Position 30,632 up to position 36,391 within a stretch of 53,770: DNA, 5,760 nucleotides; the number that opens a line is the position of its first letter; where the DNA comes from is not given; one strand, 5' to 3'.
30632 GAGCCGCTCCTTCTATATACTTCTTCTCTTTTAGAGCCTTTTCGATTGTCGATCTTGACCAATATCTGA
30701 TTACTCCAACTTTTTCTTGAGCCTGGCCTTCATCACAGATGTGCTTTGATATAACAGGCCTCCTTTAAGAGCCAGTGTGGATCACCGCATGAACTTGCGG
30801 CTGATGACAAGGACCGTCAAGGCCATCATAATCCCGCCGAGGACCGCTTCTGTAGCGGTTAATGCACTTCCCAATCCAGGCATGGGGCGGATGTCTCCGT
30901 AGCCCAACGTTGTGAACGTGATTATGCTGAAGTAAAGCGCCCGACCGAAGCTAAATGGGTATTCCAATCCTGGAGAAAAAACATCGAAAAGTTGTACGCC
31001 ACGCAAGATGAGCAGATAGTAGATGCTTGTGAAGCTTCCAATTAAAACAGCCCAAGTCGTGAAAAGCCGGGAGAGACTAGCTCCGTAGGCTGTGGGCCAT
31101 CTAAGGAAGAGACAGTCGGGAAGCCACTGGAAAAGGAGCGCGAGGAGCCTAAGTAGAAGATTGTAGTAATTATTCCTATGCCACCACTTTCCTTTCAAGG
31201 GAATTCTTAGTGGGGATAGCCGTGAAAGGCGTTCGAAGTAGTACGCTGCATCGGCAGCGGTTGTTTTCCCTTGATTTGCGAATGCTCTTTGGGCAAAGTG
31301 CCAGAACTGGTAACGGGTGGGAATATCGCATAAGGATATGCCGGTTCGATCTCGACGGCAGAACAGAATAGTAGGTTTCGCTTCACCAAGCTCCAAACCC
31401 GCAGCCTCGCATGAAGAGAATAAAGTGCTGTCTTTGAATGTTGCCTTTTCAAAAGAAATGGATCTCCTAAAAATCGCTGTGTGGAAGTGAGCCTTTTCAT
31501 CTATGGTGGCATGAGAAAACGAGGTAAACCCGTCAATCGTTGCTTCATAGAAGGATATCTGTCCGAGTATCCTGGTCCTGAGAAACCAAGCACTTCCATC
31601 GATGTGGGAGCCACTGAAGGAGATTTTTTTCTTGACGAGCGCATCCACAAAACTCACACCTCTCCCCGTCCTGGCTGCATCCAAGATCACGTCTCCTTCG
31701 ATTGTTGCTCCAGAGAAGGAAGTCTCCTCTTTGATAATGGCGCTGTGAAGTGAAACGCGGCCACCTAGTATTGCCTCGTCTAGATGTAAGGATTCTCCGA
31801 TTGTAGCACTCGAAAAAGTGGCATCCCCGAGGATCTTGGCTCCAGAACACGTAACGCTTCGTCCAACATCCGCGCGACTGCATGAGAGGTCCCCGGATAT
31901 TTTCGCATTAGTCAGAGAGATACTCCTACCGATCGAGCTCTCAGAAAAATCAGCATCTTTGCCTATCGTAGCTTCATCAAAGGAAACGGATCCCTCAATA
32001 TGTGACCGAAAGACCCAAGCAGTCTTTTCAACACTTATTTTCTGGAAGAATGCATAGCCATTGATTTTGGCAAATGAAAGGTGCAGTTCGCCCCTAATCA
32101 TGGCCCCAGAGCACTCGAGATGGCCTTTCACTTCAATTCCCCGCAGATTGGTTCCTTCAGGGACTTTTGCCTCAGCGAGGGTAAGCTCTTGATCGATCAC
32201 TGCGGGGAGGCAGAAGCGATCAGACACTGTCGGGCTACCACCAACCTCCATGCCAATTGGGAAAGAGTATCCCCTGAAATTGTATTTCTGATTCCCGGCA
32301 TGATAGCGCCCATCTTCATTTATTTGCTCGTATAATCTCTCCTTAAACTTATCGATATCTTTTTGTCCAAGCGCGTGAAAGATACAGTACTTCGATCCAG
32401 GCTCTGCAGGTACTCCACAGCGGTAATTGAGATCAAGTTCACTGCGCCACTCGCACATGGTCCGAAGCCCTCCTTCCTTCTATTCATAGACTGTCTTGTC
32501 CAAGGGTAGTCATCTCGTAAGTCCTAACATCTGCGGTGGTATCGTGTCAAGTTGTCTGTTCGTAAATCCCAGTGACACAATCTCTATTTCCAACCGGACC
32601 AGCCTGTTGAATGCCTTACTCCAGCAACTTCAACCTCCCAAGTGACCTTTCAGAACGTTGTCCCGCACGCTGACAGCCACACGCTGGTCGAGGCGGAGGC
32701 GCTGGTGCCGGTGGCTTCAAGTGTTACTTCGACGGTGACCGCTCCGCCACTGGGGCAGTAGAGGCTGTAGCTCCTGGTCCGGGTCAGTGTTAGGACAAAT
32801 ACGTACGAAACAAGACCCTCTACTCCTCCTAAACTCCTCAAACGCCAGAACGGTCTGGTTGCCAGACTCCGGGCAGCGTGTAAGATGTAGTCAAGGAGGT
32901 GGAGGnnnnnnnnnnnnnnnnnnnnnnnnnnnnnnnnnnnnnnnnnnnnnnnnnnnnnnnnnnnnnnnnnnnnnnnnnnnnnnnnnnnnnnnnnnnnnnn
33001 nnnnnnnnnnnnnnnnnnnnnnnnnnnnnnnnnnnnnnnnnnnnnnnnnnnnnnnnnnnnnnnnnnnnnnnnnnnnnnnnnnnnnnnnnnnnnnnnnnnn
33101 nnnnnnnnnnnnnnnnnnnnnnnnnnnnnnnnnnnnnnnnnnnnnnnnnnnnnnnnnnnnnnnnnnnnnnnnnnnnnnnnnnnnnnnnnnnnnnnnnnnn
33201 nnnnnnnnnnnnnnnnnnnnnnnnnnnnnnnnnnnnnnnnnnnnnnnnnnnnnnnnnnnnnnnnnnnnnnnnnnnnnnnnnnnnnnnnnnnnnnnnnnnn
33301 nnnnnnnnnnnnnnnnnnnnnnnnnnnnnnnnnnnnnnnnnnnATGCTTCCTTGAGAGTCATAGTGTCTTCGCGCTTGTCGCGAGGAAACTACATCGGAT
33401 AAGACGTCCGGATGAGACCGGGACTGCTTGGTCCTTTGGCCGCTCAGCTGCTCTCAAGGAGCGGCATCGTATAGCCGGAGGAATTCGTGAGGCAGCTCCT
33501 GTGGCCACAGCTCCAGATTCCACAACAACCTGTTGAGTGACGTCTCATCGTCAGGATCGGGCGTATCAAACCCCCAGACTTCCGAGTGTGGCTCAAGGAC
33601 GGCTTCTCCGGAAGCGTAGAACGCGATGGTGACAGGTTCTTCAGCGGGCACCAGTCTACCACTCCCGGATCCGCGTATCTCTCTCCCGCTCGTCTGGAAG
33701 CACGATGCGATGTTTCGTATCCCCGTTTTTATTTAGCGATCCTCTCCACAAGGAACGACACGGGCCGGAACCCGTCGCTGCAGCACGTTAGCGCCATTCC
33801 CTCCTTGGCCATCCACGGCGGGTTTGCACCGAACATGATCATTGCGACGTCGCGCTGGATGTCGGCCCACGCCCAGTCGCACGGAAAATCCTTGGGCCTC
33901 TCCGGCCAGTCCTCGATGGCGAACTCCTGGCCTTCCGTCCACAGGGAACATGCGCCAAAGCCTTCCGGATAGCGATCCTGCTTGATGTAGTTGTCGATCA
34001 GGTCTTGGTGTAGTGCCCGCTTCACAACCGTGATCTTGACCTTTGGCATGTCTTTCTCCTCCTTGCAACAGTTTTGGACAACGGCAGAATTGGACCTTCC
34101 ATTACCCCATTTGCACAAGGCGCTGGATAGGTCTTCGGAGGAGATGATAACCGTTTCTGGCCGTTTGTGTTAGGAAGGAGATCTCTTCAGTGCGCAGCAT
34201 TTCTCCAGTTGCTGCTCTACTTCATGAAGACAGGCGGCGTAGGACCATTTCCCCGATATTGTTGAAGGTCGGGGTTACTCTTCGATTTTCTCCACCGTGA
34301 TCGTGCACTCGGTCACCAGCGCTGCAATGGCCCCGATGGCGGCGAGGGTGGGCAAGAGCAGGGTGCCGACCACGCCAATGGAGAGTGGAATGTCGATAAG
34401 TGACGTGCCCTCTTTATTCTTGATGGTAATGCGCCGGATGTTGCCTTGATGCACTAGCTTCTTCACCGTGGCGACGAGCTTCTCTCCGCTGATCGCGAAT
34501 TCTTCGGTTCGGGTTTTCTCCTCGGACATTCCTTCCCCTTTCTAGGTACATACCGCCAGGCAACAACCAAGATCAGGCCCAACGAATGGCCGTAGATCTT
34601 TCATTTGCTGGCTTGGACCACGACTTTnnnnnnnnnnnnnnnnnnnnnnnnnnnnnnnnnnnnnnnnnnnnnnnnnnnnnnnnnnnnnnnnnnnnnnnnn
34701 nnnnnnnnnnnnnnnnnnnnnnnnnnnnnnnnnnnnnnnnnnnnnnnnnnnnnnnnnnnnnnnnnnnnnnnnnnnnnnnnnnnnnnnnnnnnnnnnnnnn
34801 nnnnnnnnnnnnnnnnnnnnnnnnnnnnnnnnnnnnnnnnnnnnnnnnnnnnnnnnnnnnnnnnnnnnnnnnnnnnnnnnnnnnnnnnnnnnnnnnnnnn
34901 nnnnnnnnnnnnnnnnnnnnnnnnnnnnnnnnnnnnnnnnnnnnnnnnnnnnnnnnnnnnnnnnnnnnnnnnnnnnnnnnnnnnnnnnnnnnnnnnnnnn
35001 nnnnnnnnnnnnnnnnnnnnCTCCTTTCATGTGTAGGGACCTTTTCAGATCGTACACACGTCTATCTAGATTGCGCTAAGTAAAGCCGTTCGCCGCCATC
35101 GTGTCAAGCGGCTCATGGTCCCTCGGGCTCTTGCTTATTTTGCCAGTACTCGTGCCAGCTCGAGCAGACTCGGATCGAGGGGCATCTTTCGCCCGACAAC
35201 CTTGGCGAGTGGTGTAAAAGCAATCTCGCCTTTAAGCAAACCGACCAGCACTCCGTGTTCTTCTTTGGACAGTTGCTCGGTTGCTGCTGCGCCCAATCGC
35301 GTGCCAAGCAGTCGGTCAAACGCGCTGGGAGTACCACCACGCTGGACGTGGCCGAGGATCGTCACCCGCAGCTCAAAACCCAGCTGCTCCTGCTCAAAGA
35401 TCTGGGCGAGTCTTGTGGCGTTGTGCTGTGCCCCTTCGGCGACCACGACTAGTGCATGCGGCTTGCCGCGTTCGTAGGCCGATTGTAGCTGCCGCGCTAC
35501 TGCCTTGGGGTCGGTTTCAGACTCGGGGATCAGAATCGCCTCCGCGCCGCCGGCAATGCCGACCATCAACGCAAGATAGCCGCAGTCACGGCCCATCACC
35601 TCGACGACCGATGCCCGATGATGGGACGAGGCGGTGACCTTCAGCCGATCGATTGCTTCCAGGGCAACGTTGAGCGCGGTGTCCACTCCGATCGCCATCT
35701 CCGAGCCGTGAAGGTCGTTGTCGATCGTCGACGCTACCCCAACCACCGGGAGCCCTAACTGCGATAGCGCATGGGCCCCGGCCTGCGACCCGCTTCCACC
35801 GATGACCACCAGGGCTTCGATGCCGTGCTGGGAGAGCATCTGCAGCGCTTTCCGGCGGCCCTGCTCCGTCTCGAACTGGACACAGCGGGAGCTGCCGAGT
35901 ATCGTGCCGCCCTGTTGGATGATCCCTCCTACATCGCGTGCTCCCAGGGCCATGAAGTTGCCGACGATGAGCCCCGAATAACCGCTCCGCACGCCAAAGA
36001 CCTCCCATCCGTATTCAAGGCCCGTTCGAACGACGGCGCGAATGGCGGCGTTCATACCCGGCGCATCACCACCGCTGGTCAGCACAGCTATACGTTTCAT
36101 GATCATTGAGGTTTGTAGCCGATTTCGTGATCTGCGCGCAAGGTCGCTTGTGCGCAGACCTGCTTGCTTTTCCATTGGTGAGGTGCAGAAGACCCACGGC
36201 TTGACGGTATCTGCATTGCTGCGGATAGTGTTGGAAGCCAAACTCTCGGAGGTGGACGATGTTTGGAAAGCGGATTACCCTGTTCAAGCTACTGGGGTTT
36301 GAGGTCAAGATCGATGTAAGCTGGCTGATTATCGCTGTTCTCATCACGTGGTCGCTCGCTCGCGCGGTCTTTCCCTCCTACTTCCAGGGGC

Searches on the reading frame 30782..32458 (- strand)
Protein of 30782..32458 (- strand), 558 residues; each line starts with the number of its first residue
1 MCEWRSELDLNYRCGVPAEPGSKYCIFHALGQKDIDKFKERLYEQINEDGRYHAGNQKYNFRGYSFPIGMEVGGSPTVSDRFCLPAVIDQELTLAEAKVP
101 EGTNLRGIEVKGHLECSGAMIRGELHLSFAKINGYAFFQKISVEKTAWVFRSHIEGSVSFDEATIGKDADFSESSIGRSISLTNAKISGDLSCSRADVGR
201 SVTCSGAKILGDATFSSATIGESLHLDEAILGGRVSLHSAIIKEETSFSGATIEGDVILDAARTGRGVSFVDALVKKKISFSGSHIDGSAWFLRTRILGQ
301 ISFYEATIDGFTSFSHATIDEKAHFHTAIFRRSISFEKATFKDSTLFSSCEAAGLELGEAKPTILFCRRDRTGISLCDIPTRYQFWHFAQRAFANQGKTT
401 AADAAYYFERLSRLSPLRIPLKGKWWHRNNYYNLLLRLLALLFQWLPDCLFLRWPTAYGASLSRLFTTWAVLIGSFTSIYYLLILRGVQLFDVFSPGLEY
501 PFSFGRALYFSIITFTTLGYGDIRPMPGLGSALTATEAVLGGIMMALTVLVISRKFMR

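Call 14: search_protein_families(library=pfam, proteins=[window:30782-32458:-], max_evalue=0.01)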
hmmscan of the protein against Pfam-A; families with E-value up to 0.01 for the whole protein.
window:30782-32458:- (558 aa): 3 families
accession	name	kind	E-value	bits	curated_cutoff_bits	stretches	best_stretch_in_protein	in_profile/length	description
PF13576.12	Pentapeptide_3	-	2e-26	92.4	27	3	270-318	1-48/48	Pentapeptide repeats (9 copies)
PF07885.22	Ion_trans_2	-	2.5e-11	43.8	22.5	1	472-556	5-77/79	Ion channel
PF24894.1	Hexapep_GlmU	-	1.3e-05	25.7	23.3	0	169-248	3-77/104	GlmU-like, C-terminal hexapeptide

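Call 98: search_protein_families(library=padloc, proteins=[window:30782-32458:-], max_evalue=0.001)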
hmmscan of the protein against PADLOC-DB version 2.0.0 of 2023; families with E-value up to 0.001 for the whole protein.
window:30782-32458:- (558 aa): 0 families

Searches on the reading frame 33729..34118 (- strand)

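Call 14: search_protein_families(library=pfam, proteins=[window:33729-34118:-], max_evalue=0.01)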
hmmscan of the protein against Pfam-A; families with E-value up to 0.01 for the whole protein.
window:33729-34118:- (129 aa): 0 families

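Call 83: search_protein_families(library=ncbifam, proteins=[window:33729-34118:-], max_evalue=0.01)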
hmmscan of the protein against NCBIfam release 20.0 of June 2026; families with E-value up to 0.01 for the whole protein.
window:33729-34118:- (129 aa): 1 family
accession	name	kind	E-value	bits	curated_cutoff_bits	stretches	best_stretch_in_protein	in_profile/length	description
TIGR04076.1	TIGR04076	subfamily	1.4e-20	73.6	33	1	24-128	1-90/91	TIGR04076 family protein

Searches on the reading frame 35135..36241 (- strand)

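Call 14: search_protein_families(library=pfam, proteins=[window:35135-36241:-], max_evalue=0.01)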
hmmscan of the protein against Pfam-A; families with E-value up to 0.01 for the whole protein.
window:35135-36241:- (368 aa): 1 family
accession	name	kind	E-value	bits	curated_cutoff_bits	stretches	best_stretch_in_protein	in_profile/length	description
PF00365.25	PFK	-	5.2e-109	364.3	30.9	1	50-323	1-276/277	Phosphofructokinase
